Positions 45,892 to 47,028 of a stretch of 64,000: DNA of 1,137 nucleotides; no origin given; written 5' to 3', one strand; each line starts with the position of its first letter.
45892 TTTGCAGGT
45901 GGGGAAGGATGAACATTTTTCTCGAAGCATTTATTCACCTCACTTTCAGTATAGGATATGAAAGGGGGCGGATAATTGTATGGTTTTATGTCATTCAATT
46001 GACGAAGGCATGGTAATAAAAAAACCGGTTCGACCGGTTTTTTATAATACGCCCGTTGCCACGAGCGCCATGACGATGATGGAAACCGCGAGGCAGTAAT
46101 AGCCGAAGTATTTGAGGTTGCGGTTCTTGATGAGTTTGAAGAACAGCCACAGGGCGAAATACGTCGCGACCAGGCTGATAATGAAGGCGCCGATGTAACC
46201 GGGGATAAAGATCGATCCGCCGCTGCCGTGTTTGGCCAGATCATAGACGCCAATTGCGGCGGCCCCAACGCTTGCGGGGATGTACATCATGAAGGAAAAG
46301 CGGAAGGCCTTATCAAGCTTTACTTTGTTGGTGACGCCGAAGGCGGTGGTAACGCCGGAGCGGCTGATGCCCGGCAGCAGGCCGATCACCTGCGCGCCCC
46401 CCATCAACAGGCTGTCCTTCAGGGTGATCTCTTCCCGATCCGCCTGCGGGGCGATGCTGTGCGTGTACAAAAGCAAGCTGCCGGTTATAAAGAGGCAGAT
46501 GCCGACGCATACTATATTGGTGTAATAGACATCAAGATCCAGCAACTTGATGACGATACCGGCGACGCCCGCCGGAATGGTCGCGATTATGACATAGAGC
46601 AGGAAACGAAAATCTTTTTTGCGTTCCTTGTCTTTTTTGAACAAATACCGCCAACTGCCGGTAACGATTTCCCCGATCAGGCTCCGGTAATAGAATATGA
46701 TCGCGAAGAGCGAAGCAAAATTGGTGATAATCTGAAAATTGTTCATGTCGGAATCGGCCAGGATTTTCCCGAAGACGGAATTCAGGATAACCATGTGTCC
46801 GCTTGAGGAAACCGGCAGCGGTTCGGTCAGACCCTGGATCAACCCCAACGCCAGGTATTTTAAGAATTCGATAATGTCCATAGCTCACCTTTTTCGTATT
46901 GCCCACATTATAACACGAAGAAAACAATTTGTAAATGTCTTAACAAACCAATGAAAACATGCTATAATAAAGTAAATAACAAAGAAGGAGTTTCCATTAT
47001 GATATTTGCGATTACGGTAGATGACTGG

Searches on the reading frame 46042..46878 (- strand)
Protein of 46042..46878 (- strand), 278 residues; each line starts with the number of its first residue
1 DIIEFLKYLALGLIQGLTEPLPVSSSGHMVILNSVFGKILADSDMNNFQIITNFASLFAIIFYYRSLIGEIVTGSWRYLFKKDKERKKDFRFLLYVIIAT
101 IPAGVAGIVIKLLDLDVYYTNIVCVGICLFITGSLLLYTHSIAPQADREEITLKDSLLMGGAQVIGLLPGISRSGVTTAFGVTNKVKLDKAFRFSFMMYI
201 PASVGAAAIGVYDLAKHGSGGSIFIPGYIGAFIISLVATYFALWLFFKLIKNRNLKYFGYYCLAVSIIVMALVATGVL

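Call 58: search_protein_families(library=pfam, proteins=[window:46042-46878:-], max_evalue=0.001)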
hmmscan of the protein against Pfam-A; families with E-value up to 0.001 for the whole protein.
window:46042-46878:- (278 aa): 1 family
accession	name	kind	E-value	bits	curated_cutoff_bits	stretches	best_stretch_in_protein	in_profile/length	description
PF02673.24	BacA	-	3.8e-64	217.3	33.4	1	9-268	2-257/257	Bacitracin resistance protein BacA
